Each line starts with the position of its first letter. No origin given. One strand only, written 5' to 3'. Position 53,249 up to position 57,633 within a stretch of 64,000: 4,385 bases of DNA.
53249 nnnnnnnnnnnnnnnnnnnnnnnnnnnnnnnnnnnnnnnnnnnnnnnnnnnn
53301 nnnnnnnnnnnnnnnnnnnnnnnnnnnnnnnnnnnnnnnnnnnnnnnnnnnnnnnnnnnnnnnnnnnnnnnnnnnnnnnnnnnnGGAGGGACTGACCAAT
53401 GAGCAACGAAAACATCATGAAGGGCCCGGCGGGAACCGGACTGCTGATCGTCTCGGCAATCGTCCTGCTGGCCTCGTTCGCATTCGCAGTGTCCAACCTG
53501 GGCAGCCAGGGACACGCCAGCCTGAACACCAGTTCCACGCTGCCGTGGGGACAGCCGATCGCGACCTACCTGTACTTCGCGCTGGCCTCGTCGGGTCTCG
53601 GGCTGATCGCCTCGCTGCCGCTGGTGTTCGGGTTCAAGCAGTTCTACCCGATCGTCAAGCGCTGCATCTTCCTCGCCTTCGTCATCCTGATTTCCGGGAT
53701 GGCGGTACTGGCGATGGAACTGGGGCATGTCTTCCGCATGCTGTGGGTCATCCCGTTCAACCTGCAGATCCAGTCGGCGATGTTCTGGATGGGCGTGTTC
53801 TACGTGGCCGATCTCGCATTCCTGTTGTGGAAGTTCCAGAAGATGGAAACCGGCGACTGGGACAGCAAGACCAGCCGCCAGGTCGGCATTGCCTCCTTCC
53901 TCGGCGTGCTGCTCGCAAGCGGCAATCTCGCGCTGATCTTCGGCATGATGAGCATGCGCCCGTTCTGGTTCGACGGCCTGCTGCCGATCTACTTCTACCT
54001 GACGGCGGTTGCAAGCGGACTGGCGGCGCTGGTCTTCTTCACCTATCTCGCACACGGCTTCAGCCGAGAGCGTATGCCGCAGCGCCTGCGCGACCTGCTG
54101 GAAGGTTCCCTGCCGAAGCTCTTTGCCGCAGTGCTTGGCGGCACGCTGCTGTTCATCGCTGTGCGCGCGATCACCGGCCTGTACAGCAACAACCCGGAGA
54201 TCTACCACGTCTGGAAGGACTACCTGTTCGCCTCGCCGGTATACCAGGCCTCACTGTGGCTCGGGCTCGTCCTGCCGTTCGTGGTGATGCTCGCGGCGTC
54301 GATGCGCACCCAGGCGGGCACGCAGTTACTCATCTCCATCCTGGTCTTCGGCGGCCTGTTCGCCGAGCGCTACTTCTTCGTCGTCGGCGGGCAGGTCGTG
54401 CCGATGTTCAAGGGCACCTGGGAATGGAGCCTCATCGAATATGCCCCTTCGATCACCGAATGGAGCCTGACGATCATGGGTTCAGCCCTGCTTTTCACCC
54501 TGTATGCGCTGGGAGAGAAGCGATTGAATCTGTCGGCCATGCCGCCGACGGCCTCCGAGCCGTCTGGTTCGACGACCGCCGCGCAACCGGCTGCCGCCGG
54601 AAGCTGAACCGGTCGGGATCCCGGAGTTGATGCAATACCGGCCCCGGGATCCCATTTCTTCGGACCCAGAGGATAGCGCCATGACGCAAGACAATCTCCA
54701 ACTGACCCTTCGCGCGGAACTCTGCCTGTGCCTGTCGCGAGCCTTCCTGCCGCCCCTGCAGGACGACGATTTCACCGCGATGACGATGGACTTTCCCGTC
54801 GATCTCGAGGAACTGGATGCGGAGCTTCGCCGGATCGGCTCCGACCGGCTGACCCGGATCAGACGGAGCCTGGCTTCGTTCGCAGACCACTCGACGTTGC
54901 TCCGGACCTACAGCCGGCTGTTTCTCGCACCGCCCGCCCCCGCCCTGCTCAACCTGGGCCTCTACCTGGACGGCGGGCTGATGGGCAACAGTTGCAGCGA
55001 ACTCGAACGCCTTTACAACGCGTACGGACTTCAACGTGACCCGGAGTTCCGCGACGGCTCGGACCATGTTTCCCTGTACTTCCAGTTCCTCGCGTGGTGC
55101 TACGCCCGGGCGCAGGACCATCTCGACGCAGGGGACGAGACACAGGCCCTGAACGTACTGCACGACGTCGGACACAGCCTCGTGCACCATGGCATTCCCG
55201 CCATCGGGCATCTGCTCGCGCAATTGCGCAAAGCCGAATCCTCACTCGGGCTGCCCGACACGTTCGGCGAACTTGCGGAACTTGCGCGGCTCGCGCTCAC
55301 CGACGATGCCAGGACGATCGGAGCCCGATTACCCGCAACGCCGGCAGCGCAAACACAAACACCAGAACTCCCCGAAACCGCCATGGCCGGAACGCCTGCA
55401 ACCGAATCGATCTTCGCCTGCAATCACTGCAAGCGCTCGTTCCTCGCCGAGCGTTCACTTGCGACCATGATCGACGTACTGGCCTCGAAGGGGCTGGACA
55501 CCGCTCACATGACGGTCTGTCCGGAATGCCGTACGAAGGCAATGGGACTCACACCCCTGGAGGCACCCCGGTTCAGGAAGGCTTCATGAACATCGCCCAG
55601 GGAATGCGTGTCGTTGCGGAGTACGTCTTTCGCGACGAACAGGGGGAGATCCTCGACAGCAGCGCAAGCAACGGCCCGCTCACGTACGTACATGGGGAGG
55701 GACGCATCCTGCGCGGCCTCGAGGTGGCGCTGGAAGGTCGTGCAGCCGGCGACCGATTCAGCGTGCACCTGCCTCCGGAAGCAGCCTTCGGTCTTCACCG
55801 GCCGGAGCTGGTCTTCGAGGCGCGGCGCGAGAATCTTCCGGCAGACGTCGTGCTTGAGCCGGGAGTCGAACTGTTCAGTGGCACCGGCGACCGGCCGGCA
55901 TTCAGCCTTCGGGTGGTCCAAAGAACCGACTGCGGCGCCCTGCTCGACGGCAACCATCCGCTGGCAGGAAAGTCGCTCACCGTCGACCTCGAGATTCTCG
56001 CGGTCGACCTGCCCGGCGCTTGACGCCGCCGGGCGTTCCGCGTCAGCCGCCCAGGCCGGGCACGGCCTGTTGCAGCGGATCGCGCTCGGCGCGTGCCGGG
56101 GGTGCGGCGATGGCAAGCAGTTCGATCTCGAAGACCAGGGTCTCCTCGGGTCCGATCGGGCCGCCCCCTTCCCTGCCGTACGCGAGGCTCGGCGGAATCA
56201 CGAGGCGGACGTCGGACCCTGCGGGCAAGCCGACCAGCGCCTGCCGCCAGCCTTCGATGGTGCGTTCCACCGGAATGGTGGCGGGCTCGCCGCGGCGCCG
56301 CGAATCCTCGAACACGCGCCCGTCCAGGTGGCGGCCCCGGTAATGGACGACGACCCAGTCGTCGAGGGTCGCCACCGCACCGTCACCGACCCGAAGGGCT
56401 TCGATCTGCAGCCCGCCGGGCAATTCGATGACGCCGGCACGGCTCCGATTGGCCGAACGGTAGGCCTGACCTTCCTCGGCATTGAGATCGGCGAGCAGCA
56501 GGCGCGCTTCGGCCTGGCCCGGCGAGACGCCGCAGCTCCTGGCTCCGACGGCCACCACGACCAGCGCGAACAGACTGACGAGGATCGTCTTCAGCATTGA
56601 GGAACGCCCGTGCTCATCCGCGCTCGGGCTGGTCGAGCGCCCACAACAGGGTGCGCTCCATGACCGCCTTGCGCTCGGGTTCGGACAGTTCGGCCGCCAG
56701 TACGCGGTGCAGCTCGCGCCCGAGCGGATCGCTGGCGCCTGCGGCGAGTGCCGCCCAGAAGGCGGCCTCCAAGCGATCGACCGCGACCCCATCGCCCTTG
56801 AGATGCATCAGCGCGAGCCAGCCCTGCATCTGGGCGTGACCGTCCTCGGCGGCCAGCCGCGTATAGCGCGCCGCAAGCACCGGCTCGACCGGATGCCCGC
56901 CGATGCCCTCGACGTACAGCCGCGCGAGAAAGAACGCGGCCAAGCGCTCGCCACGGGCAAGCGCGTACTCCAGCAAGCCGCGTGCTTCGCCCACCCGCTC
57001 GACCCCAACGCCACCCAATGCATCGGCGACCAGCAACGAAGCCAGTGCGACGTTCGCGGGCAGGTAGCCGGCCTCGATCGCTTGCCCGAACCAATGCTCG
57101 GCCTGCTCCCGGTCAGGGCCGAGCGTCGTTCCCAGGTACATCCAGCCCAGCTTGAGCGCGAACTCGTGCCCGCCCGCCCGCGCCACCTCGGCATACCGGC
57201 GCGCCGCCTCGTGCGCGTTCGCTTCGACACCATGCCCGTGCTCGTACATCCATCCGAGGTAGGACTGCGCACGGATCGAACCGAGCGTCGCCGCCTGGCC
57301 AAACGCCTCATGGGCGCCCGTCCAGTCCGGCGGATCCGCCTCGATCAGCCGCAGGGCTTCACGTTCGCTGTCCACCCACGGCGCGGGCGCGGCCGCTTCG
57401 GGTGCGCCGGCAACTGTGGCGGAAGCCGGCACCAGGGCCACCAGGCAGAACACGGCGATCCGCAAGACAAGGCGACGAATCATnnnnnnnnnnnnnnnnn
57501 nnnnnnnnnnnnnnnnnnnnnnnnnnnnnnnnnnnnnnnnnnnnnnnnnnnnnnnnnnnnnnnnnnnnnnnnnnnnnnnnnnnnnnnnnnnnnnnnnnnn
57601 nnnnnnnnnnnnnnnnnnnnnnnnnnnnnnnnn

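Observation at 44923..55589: Complete arx-type anaerobic arsenite oxidase locus (arxXSR / arxB2ABCD)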

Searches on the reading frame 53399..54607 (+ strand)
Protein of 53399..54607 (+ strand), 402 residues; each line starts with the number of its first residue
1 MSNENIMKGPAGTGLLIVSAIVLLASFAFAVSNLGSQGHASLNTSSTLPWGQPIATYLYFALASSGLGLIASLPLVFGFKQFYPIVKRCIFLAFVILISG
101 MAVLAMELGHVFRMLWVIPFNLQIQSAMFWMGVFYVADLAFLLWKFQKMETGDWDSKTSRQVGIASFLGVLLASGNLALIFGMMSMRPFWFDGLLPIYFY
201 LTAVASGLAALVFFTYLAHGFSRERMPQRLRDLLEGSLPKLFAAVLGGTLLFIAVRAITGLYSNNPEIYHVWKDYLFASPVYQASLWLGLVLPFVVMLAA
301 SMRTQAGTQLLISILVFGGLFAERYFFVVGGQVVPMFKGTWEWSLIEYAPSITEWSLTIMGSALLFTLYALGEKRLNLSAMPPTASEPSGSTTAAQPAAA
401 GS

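Call 3: search_protein_families(library=ncbifam, proteins=[window:53399-54607:+])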
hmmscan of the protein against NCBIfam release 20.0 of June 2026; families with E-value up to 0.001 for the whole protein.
window:53399-54607:+ (402 aa): 2 families
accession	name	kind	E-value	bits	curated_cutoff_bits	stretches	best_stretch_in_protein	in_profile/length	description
NF045714.1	sulf_resp_HmcC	equivalog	3.8e-10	39.6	550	1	17-232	6-232/376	sulfate respiration complex protein HmcC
NF045798.1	DsrP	equivalog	3.8e-06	26.6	350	1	18-363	17-327/346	sulfate reduction electron transfer complex DsrMKJOP subunit DsrP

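Call 4: search_protein_families(library=pfam, proteins=[window:53399-54607:+])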
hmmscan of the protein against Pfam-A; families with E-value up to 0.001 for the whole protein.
window:53399-54607:+ (402 aa): 1 family
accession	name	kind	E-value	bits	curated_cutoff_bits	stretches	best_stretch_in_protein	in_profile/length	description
PF03916.19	NrfD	-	1.7e-21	77.6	25.8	1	42-334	3-311/313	Polysulphide reductase, NrfD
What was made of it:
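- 53399..54607 (+): arxC: 402-aa NrfD/PsrC-type integral membrane quinone-interacting subunit. PF03916 (call 4).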

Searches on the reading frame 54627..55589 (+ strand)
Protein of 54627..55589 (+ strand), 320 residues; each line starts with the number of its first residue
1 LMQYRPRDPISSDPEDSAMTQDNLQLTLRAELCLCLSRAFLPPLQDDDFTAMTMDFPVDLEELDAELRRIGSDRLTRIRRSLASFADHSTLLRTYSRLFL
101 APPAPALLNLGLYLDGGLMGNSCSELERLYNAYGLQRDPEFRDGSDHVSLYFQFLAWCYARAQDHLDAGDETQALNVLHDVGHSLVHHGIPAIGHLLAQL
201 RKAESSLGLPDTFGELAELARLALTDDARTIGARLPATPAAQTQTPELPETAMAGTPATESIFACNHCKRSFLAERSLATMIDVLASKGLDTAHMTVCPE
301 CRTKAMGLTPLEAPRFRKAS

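Call 3: search_protein_families(library=ncbifam, proteins=[window:54627-55589:+])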
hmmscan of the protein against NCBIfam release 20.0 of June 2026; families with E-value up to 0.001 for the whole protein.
window:54627-55589:+ (320 aa): 1 family
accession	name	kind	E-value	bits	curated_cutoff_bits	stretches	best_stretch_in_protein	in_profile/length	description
TIGR03482.1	DMSO_red_II_cha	subfamily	3e-06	27.4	152.3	1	56-224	27-185/197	DMSO reductase family type II enzyme chaperone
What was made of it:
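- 54627..55589 (+): arxD: 320-aa TorD/NarJ-type maturation chaperone with a C-terminal 2xCxxC tail. TIGR03482 weak hit (call 3).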

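Call 4: search_protein_families(library=pfam, proteins=[window:54627-55589:+])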
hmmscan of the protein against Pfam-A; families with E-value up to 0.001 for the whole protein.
window:54627-55589:+ (320 aa): 1 family
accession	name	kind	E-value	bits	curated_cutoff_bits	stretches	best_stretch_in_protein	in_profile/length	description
PF02613.20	Nitrate_red_del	-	6e-14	52.7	22.2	1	84-179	21-120/136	Nitrate reductase delta subunit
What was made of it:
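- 54627..55589 (+): PF02613 (call 4).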

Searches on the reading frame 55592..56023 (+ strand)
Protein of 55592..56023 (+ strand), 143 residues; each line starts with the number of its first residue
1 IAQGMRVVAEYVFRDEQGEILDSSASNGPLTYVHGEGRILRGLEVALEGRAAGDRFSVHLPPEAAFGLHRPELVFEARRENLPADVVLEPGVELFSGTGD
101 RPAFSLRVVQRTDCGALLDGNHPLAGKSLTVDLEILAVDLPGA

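Call 34: search_protein_families(library=pfam, proteins=[window:55592-56023:+], max_evalue=0.00001)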
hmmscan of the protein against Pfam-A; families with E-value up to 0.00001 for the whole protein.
window:55592-56023:+ (143 aa): 1 family
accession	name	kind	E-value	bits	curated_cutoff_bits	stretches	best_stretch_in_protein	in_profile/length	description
PF00254.34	FKBP_C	-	6.9e-09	36.3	21.1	1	3-69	7-74/94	FKBP-type peptidyl-prolyl cis-trans isomerase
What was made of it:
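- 55592..56023 (+): slyD-like FKBP peptidyl-prolyl isomerase that starts 3 nt after the arxD stop. Possibly a ninth, co-transcribed gene. PF00254 (call 34).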

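Call 49: search_protein_families(library=ncbifam, proteins=[window:55592-56023:+], max_evalue=1e-20)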
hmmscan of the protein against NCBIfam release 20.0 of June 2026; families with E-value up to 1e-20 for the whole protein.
window:55592-56023:+ (143 aa): 0 families

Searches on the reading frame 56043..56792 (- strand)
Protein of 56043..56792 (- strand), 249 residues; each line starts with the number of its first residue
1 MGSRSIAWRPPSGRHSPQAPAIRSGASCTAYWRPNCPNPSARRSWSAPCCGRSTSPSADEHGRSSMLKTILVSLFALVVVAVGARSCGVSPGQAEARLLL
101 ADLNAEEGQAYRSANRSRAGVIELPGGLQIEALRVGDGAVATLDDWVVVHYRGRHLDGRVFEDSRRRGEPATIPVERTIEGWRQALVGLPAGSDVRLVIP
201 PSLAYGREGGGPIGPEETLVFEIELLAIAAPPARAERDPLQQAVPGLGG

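Call 34: search_protein_families(library=pfam, proteins=[window:56043-56792:-], max_evalue=0.00001)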
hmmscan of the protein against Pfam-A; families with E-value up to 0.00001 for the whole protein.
window:56043-56792:- (249 aa): 1 family
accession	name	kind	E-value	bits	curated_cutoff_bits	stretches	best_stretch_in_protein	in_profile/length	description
PF00254.34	FKBP_C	-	1.3e-22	80.4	21.1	1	141-226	5-94/94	FKBP-type peptidyl-prolyl cis-trans isomerase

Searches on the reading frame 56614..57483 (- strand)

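Call 34: search_protein_families(library=pfam, proteins=[window:56614-57483:-], max_evalue=0.00001)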
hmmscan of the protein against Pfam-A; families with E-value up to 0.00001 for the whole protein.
window:56614-57483:- (289 aa): 1 family
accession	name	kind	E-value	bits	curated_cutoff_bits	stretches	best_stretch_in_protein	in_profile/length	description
PF08238.18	Sel1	-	7.3e-16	58.4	30.7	0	71-106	2-36/36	Sel1 repeat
